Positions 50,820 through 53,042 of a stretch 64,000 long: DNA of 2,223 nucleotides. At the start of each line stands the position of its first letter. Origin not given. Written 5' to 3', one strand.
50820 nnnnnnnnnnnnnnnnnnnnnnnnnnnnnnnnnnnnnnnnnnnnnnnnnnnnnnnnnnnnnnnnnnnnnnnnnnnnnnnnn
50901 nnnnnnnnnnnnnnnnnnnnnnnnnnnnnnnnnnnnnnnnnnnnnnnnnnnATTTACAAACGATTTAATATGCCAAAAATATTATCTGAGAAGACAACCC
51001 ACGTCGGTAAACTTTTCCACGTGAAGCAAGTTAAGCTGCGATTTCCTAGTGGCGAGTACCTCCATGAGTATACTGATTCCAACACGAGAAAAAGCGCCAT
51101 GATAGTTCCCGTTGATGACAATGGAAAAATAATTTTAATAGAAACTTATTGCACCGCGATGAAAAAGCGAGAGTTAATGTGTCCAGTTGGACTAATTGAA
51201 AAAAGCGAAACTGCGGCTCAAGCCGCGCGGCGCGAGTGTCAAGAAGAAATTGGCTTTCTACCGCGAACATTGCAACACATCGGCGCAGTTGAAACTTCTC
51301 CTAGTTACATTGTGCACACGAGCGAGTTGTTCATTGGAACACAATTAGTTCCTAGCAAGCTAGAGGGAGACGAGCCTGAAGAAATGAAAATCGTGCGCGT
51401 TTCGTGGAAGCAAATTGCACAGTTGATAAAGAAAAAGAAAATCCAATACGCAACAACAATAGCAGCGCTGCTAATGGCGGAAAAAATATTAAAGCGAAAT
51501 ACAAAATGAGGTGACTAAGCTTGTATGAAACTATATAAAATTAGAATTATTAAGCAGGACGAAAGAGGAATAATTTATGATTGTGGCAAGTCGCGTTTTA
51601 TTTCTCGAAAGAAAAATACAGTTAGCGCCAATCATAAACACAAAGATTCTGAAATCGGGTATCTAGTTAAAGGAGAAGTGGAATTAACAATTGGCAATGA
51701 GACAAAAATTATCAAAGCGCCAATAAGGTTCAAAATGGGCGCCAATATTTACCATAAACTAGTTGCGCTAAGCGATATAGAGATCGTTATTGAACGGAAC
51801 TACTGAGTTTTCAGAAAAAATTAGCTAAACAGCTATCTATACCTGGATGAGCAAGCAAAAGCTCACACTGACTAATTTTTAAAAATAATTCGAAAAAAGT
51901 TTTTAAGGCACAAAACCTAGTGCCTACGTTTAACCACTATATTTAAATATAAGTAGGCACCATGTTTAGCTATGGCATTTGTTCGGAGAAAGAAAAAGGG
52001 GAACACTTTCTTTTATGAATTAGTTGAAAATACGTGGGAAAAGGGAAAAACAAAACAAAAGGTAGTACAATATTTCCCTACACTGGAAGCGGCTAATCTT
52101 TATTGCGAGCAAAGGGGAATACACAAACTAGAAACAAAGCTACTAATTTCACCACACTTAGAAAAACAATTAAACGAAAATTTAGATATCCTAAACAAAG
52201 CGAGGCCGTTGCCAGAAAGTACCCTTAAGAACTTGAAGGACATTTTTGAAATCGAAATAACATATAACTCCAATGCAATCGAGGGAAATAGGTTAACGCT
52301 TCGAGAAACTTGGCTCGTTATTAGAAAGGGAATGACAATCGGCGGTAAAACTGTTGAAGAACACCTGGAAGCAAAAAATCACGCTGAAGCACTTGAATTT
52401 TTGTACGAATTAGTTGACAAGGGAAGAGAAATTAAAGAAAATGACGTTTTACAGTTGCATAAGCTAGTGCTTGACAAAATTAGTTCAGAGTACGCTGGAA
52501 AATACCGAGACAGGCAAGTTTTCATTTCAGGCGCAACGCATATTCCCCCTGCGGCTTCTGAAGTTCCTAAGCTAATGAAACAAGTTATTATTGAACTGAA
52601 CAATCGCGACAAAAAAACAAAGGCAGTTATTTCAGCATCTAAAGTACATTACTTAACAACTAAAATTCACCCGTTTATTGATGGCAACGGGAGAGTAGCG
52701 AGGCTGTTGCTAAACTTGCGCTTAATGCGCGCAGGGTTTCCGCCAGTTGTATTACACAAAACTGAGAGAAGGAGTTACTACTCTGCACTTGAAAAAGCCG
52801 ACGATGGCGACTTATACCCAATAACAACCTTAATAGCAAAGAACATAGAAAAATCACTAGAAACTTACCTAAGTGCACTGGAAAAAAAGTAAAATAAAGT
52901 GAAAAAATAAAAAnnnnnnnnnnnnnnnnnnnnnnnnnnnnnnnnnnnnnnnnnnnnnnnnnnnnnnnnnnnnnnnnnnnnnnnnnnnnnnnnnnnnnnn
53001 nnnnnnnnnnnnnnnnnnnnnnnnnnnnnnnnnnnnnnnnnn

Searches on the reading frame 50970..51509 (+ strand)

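Call 55: search_protein_families(library=pfam, proteins=[window:50970-51509:+], max_evalue=0.01)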
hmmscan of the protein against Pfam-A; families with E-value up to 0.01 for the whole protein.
window:50970-51509:+ (179 aa): 1 family
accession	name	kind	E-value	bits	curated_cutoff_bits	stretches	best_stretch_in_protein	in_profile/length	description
PF00293.34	NUDIX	-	5.9e-13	49.4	21.1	1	40-160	3-127/134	NUDIX domain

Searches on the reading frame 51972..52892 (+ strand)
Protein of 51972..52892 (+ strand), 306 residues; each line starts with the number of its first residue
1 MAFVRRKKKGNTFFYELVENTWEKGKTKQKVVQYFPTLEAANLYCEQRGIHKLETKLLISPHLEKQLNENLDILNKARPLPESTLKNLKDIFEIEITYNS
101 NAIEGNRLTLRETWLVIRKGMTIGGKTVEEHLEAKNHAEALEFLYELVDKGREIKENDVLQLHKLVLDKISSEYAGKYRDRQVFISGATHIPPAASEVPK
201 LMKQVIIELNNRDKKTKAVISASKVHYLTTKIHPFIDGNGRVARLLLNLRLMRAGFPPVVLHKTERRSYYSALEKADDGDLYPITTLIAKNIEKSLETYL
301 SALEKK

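Call 55: search_protein_families(library=pfam, proteins=[window:51972-52892:+], max_evalue=0.01)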
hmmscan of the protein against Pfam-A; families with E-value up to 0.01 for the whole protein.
window:51972-52892:+ (306 aa): 1 family
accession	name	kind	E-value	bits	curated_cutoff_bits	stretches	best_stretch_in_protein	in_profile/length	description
PF02661.23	Fic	-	1.4e-19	71.1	24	1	154-249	2-91/93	Fic/DOC family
